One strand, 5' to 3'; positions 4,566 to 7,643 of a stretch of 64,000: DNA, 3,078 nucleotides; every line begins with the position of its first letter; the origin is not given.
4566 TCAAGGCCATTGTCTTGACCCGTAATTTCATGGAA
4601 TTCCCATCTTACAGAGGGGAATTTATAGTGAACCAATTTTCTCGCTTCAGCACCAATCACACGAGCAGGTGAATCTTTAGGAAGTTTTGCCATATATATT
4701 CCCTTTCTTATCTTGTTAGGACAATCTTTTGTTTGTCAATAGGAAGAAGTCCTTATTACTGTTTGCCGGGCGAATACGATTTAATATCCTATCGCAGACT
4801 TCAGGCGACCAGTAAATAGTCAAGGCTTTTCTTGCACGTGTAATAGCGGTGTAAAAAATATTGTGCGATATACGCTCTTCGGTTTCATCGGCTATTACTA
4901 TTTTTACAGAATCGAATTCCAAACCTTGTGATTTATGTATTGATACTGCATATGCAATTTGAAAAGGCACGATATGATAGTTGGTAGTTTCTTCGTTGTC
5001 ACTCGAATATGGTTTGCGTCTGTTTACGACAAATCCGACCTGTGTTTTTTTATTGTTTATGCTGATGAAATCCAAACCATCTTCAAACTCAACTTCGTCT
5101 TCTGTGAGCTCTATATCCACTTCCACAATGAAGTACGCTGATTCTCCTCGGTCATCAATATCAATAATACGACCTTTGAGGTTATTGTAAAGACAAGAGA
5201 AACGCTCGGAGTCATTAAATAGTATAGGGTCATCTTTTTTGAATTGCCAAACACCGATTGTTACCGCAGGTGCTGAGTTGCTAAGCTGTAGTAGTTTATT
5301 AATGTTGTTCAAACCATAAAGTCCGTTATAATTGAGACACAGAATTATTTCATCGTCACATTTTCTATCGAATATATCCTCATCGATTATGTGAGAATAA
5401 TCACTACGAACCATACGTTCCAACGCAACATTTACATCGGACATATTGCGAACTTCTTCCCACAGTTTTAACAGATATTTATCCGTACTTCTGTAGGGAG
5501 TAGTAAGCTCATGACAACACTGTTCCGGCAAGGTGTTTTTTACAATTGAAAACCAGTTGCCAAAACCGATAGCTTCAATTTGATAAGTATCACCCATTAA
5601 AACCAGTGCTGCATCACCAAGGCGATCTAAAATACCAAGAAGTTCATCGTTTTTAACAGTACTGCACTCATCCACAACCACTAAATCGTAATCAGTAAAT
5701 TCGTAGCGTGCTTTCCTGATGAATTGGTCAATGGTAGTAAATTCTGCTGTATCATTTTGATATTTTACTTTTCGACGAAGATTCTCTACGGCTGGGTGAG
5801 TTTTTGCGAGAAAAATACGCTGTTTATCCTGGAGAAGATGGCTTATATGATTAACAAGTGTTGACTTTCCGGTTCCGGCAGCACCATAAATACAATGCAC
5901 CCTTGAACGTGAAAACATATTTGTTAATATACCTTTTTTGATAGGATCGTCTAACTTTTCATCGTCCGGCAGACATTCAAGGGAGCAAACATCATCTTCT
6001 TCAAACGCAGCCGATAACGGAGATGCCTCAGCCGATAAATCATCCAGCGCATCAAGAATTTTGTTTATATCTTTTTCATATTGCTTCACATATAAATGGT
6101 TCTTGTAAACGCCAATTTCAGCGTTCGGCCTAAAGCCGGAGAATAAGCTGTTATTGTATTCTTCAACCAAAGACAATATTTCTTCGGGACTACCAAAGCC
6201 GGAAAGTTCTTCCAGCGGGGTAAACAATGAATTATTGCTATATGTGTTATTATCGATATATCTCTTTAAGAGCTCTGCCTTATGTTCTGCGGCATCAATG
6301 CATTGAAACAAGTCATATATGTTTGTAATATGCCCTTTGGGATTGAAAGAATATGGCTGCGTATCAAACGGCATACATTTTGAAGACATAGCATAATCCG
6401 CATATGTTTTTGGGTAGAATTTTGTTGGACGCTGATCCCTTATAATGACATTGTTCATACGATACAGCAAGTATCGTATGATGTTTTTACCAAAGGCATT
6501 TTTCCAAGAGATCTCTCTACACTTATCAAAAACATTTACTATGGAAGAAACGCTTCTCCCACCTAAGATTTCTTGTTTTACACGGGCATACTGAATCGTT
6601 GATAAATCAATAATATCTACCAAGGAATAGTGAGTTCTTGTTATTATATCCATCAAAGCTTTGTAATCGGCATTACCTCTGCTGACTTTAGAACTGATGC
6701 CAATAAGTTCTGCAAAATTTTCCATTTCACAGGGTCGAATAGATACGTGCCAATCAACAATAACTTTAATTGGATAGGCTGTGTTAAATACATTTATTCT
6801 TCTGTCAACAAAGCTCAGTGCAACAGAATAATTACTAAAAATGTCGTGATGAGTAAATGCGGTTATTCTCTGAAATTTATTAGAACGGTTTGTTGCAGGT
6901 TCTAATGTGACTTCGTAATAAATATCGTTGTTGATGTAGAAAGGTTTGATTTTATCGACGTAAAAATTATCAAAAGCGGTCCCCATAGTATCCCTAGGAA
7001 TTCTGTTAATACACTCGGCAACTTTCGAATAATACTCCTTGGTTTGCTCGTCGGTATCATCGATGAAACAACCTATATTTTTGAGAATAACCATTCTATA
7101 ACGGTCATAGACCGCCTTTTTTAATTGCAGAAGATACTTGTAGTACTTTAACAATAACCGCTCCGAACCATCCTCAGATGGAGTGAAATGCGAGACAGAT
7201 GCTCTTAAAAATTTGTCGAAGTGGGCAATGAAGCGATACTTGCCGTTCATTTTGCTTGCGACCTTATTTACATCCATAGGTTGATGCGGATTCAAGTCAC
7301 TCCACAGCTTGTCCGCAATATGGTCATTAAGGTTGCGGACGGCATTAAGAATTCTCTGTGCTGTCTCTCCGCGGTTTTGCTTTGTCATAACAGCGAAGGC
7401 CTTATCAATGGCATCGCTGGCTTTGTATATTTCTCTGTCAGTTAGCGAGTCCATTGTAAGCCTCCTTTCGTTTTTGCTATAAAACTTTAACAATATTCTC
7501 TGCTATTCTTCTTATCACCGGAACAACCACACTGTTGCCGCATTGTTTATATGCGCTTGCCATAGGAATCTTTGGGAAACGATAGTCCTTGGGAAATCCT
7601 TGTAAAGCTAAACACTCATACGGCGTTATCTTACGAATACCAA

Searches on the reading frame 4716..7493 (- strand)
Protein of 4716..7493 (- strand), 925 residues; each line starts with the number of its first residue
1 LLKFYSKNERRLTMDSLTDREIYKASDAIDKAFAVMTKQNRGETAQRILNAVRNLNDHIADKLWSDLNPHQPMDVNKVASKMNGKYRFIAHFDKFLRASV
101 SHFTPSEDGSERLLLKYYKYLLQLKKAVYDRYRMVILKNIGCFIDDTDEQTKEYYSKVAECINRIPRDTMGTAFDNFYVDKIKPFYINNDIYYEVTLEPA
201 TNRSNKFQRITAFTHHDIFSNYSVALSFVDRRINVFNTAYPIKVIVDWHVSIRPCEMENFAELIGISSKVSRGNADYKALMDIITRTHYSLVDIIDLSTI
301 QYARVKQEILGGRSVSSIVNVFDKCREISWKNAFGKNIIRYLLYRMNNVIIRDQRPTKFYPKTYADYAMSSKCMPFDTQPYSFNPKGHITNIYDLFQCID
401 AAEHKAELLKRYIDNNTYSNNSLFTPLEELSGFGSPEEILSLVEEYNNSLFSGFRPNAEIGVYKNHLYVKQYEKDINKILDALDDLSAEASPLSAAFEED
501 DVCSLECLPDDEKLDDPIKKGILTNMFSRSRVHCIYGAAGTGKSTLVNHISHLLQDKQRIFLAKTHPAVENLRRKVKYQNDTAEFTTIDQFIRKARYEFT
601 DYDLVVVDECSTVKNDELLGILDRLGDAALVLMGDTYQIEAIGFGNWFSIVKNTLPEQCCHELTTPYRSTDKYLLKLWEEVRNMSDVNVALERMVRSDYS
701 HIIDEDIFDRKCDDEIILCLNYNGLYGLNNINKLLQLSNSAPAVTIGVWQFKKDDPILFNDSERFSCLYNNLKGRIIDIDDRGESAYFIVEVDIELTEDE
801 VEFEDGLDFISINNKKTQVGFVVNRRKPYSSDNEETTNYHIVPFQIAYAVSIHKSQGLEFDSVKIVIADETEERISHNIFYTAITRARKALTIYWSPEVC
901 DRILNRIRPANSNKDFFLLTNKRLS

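Call 3: search_protein_families(library=pfam, proteins=[window:4716-7493:-], max_evalue=0.01)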
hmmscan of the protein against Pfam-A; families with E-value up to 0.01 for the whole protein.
window:4716-7493:- (925 aa): 19 families
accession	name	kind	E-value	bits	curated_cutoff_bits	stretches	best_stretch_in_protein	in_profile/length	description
PF01443.25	Viral_helicase1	-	1.1e-18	68.4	21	2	535-665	3-132/228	Viral superfamily 1 RNA helicase core domain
PF13604.12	AAA_30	-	1.7e-18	67.5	27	1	528-683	16-170/191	AAA domain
PF13538.12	UvrD_C_2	-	1.8e-13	50.6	27.4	1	847-893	2-51/52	UvrD-like helicase C-terminal domain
PF13245.12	AAA_19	-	3.5e-12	47.1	25.1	1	527-641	8-131/134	AAA domain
PF09848.15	SLFN-g3_helicase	-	1.4e-11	44.7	24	1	531-610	2-88/354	Schlafen group 3, DNA/RNA helicase domain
PF13361.12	UvrD_C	-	7.8e-06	26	25.6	1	850-896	290-348/350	UvrD-like helicase C-terminal domain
PF07728.20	AAA_5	-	2.1e-05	25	22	1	534-624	3-88/139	AAA domain (dynein-related subfamily)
PF13191.12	AAA_16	-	0.0003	21.8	32.6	1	530-569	24-63/167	AAA ATPase domain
PF13401.12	AAA_22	-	0.00064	20.5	27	1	531-634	6-122/130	AAA domain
PF00005.33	ABC_tran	-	0.00067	20.7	25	1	528-580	9-65/137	ABC transporter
PF13086.12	AAA_11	-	0.0011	19.2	27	0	523-577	10-73/257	AAA domain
PF24883.2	NPHP3_N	-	0.0018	18.9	24.8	0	528-559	20-51/164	Nephrocystin 3, N-terminal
PF05729.18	NACHT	-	0.0025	18.1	26.7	1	531-558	1-28/167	NACHT domain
PF13479.12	AAA_24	-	0.0026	18.1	27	1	532-612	4-75/195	AAA domain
PF13481.12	AAA_25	-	0.0058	16.7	27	0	515-566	18-66/195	AAA domain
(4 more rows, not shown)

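Call 4: search_protein_families(library=padloc, proteins=[window:4716-7493:-], max_evalue=0.01)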
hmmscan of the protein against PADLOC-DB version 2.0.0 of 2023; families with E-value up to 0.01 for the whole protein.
window:4716-7493:- (925 aa): 20 families
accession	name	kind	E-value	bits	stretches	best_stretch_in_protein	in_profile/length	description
PDLC05035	PDC-S53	-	0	1025.9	1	18-923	4-894/900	-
PDLC05064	PDC-S68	-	1.2e-28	97.4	2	690-896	972-1099/1273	-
PDLC05065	PDC-S68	-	1.9e-28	96.8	2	814-910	975-1069/1221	-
PDLC05066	PDC-S68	-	4.3e-22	76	2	843-912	994-1062/1202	-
PDLC01734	typeIV_RecD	-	1.1e-19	68.2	2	514-672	340-507/763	RecD_0_IVD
PDLC01148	RecD_like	-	1.4e-12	44.7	2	526-672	324-476/719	RecD/Tra ATPase fused to N-terminal HHH domain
PDLC04476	PDC-M16A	-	3.5e-12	43.5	2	847-898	423-476/691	-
PDLC02372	Nhi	-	8.5e-11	39.2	1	518-639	190-300/470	-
PDLC02350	AbiO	-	1.9e-10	38.1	1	518-625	186-281/468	AbiO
PDLC04475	PDC-M16A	-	4.5e-10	36.7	2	847-893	435-483/721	-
PDLC04173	GajB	-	1.3e-07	28.9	1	530-599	9-82/471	-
PDLC03802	RTasHel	-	9.1e-06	22.8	1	834-895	595-651/675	DRT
PDLC04474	PDC-M16A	-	3.3e-05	20.5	1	845-899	647-706/917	-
PDLC00103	GajB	-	0.0012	15.9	1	850-896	524-577/612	UrvD helicase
PDLC04140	mad8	-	0.0015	16.1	1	531-577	28-68/314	mads_8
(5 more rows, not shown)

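Call 6: search_protein_families(library=ncbifam, proteins=[window:4716-7493:-], max_evalue=0.001)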
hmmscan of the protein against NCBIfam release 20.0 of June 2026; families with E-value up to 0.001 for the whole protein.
window:4716-7493:- (925 aa): 10 families
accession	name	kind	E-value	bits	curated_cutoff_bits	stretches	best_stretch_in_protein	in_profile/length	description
TIGR01447.1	recD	equivalog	5.5e-29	101.2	310.15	2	840-906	519-585/597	exodeoxyribonuclease V subunit alpha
TIGR01448.2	helicase_RecD2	equivalog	7.4e-27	93.8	500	1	464-906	267-699/713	SF1B family DNA helicase RecD2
NF008127.0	PRK10875.1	equivalog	3.1e-13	49.1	671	1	844-902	540-598/619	exodeoxyribonuclease V subunit alpha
TIGR02768.1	TraA_Ti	equivalog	1.1e-12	47.1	590.45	2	525-653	370-500/751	Ti-type conjugative transfer relaxase TraA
NF010402.0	PRK13826.1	subfamily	4.6e-07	28.1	1317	0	847-896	693-738/1102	Dtr system oriT relaxase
TIGR02760.1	TraI_TIGR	equivalog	8e-07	26.9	929.85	1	530-696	1036-1208/1960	conjugative transfer relaxase/helicase TraI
NF010153.0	PRK13631.1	equivalog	2.1e-05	23.7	463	1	505-558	27-80/320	cobalt transporter ATP-binding subunit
NF010464.0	PRK13889.1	subfamily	3.2e-05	22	1015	0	847-897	657-703/992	conjugal transfer relaxase TraA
NF010263.0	PRK13709.1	equivalog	0.00028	18.3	2212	1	529-651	984-1115/1752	conjugative transfer relaxase/helicase TraI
NF010159.0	PRK13638.1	equivalog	0.00097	18.6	489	0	515-569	13-66/271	energy-coupling factor ABC transporter ATP-binding protein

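Call 23: find_homologous_proteins(query=window:4716-7454:-, max_evalue=0.00001)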
Query window:4716-7454:- (912 aa): 169 proteins with E <= 0.00001 among 8000 candidates; the best 120 are listed.
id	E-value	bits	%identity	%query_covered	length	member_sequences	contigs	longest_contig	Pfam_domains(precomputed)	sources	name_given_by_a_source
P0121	0.0e+0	1988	95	100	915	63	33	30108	PF13538.13,PF01443.25,PF13604.13,PF13361.13,PF13245.13,PF09848.16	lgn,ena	-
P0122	0.0e+0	1876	90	100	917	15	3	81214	PF13538.13,PF01443.25,PF13604.13,PF13361.13,PF13245.13,PF09848.16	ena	-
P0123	0.0e+0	1861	88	100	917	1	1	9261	PF13538.13,PF01443.25,PF13604.13,PF13361.13,PF13245.13,PF09848.16,PF07728.21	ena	-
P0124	0.0e+0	1847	87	100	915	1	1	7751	PF13538.13,PF01443.25,PF13604.13,PF13245.13,PF09848.16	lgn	-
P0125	0.0e+0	1822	86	100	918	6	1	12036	PF13538.13,PF01443.25,PF13604.13,PF13361.13,PF13245.13,PF09848.16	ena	-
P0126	0.0e+0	1711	81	100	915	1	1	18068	PF13538.13,PF01443.25,PF13604.13,PF13361.13,PF13245.13,PF09848.16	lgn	-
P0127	0.0e+0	1632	78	100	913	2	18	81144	PF13538.13,PF01443.25,PF13604.13,PF13245.13,PF09848.16,PF02562.23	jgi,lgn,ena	-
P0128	0.0e+0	1618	77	100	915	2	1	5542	PF13538.13,PF01443.25,PF13604.13,PF13245.13,PF09848.16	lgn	-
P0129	0.0e+0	1613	77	100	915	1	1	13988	PF13538.13,PF01443.25,PF13604.13,PF13245.13,PF09848.16,PF07728.21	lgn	-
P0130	0.0e+0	1610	77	100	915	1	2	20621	PF13538.13,PF01443.25,PF13604.13,PF13245.13,PF09848.16,PF07728.21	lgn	-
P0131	0.0e+0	1608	77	100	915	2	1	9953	PF13538.13,PF01443.25,PF13604.13,PF13245.13,PF09848.16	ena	-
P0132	0.0e+0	1607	77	100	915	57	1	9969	PF13538.13,PF01443.25,PF13604.13,PF13245.13,PF09848.16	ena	-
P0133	0.0e+0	1607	77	100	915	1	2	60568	PF13538.13,PF01443.25,PF13604.13,PF13245.13,PF09848.16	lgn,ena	-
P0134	0.0e+0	1584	76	100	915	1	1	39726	PF13538.13,PF01443.25,PF13604.13,PF13245.13,PF09848.16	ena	-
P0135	0.0e+0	1581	75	100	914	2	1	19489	PF13538.13,PF01443.25,PF13604.13,PF13245.13,PF09848.16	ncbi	-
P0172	0.0e+0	1199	59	100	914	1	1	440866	PF13538.13,PF13086.13,PF01443.25,PF13604.13,PF13245.13,PF09848.16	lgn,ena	-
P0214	0.0e+0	1025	64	56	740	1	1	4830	PF13086.13,PF01443.25,PF13604.13,PF13245.13,PF09848.16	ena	-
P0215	0.0e+0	1025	52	100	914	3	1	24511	PF13538.13,PF13086.13,PF01443.25,PF13604.13,PF13245.13,PF09848.16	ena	-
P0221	2.8e-287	974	50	100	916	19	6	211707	PF13538.13,PF01443.25,PF13604.13,PF13361.13,PF13245.13,PF09848.16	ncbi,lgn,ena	-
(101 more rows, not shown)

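Call 24: find_encoding_contigs(protein=P0121, flank=8000, max_places=10)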
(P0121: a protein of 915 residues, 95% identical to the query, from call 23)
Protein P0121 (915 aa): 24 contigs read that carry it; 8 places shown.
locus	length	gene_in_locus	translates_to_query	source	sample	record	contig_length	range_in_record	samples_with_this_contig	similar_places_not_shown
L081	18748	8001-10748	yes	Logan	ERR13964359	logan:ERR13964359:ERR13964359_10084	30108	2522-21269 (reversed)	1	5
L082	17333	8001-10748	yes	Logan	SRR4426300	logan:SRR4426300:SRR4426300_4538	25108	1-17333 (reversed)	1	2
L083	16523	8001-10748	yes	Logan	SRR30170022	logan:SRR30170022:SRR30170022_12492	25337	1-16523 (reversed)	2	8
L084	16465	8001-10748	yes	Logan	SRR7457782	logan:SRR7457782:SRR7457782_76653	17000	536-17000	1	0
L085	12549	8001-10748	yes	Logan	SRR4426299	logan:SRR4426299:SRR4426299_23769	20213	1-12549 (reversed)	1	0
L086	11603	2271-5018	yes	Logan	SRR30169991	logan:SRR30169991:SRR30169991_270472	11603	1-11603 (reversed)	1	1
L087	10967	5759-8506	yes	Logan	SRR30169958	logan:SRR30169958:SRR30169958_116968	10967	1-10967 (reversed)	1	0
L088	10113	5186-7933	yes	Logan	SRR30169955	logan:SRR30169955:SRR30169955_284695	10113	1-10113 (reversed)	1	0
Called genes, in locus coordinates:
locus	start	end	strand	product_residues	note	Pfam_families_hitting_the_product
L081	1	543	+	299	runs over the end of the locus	-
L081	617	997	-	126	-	PF14192:DUF4314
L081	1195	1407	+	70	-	PF01381:HTH_3, PF13443:HTH_26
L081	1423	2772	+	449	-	PF00145:DNA_methylase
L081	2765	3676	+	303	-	PF26568:RE_BanI_C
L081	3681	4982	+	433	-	-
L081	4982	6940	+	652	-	PF00176:SNF2-rel_dom, PF04851:ResIII (weak)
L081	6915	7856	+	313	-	PF13020:NOV_C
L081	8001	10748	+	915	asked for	PF13361:UvrD_C (faint), PF13245:AAA_19, PF13604:AAA_30, PF01443:Viral_helicase1, PF09848:SLFN-g3_helicase, PF01443:Viral_helicase1, PF13538:UvrD_C_2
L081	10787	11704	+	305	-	PF08867:FRG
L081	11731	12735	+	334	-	-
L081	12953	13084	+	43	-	-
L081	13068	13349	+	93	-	PF20648:DUF6809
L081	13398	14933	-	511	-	PF00239:Resolvase, PF07508:Recombinase, PF13408:Zn_ribbon_recom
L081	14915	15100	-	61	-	PF20612:SHOCT_2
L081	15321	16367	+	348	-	PF02661:Fic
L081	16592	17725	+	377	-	PF03600:CitMHS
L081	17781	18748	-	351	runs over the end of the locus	PF00704:Glyco_hydro_18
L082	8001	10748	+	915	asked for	PF13361:UvrD_C (faint), PF13245:AAA_19, PF13604:AAA_30, PF01443:Viral_helicase1, PF09848:SLFN-g3_helicase, PF01443:Viral_helicase1, PF13538:UvrD_C_2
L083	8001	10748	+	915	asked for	PF13361:UvrD_C (faint), PF13245:AAA_19, PF13604:AAA_30, PF01443:Viral_helicase1, PF09848:SLFN-g3_helicase, PF01443:Viral_helicase1, PF13538:UvrD_C_2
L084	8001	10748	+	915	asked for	PF13361:UvrD_C (faint), PF13245:AAA_19, PF13604:AAA_30, PF01443:Viral_helicase1, PF09848:SLFN-g3_helicase, PF01443:Viral_helicase1, PF13538:UvrD_C_2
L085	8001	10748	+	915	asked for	PF13361:UvrD_C (faint), PF13245:AAA_19, PF13604:AAA_30, PF01443:Viral_helicase1, PF09848:SLFN-g3_helicase, PF01443:Viral_helicase1, PF13538:UvrD_C_2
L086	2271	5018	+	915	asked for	PF13361:UvrD_C (faint), PF13245:AAA_19, PF13604:AAA_30, PF01443:Viral_helicase1, PF09848:SLFN-g3_helicase, PF01443:Viral_helicase1, PF13538:UvrD_C_2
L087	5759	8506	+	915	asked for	PF13361:UvrD_C (faint), PF13245:AAA_19, PF13604:AAA_30, PF01443:Viral_helicase1, PF09848:SLFN-g3_helicase, PF01443:Viral_helicase1, PF13538:UvrD_C_2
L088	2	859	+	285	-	?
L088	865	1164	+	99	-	-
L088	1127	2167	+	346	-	-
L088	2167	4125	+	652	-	PF00176:SNF2-rel_dom, PF04851:ResIII (weak)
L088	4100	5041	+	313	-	PF13020:NOV_C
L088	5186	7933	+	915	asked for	PF13361:UvrD_C (faint), PF13245:AAA_19, PF13604:AAA_30, PF01443:Viral_helicase1, PF09848:SLFN-g3_helicase, PF01443:Viral_helicase1, PF13538:UvrD_C_2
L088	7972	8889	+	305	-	PF08867:FRG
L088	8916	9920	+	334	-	-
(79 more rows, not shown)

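Call 52: find_encoding_contigs(protein=P0127, flank=5000, max_places=3)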
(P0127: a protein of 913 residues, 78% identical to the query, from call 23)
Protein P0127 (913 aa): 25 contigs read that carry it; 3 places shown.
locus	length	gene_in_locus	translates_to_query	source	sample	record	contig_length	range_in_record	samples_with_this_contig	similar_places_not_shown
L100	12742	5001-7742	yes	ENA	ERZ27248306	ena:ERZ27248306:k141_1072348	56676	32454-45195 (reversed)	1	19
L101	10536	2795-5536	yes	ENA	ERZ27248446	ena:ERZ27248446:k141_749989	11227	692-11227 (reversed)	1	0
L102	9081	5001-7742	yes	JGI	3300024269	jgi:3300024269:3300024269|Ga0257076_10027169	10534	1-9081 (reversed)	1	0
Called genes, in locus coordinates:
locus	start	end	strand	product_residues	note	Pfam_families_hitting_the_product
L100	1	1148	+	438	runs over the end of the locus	PF01420:Methylase_S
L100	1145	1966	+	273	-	-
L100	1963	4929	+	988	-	PF04313:HSDR_N, PF00270:DEAD, PF04851:ResIII, PF18766:SWI2_SNF2, PF22679:T1R_D3-like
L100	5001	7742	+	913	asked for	PF02562:PhoH (faint), PF13245:AAA_19, PF13604:AAA_30, PF01443:Viral_helicase1, PF09848:SLFN-g3_helicase (weak), PF01443:Viral_helicase1, PF13538:UvrD_C_2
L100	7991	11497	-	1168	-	-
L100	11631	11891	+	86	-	-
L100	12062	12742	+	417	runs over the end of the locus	PF04326:SLFN_AlbA_2, PF13749:HATPase_c_4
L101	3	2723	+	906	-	?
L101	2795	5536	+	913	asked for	PF02562:PhoH (faint), PF13245:AAA_19, PF13604:AAA_30, PF01443:Viral_helicase1, PF09848:SLFN-g3_helicase (weak), PF01443:Viral_helicase1, PF13538:UvrD_C_2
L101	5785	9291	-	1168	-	-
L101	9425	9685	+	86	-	-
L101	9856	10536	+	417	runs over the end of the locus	PF04326:SLFN_AlbA_2, PF13749:HATPase_c_4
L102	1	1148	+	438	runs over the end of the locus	PF01420:Methylase_S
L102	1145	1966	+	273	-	-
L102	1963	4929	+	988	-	PF04313:HSDR_N, PF00270:DEAD, PF04851:ResIII, PF18766:SWI2_SNF2, PF22679:T1R_D3-like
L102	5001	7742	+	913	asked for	PF02562:PhoH (faint), PF13245:AAA_19, PF13604:AAA_30, PF01443:Viral_helicase1, PF09848:SLFN-g3_helicase (weak), PF01443:Viral_helicase1, PF13538:UvrD_C_2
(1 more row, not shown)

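Call 53: find_encoding_contigs(protein=P0172, flank=5000, max_places=2)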
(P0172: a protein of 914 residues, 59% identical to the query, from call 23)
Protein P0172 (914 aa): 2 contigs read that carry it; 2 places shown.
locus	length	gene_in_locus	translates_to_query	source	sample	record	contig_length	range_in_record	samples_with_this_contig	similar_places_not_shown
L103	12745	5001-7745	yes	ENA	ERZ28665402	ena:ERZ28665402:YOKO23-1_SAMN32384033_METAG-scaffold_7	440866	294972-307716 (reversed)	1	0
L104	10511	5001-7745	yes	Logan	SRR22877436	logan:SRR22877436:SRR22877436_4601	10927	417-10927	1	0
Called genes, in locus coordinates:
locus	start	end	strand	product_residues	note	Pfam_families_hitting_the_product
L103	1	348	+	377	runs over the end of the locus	PF00534:Glycos_transf_1, PF13692:Glyco_trans_1_4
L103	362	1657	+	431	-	-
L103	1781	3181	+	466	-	PF01943:Polysacc_synt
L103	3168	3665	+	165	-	PF00132:Hexapep, PF14602:Hexapep_2 (weak)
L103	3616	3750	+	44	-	-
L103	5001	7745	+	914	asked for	PF13086:AAA_11 (faint), PF13245:AAA_19, PF13604:AAA_30, PF01443:Viral_helicase1, PF09848:SLFN-g3_helicase (weak), PF01443:Viral_helicase1, PF13538:UvrD_C_2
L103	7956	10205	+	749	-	PF08378:NERD (weak)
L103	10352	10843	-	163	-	PF05105:Phage_holin_4_1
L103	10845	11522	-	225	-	PF01510:Amidase_2, PF05036:SPOR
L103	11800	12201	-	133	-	-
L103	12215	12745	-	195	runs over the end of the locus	-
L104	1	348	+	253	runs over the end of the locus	?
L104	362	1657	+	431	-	-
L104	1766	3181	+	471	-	PF01943:Polysacc_synt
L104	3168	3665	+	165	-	PF00132:Hexapep, PF14602:Hexapep_2 (weak)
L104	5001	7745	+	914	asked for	PF13086:AAA_11 (faint), PF13245:AAA_19, PF13604:AAA_30, PF01443:Viral_helicase1, PF09848:SLFN-g3_helicase (weak), PF01443:Viral_helicase1, PF13538:UvrD_C_2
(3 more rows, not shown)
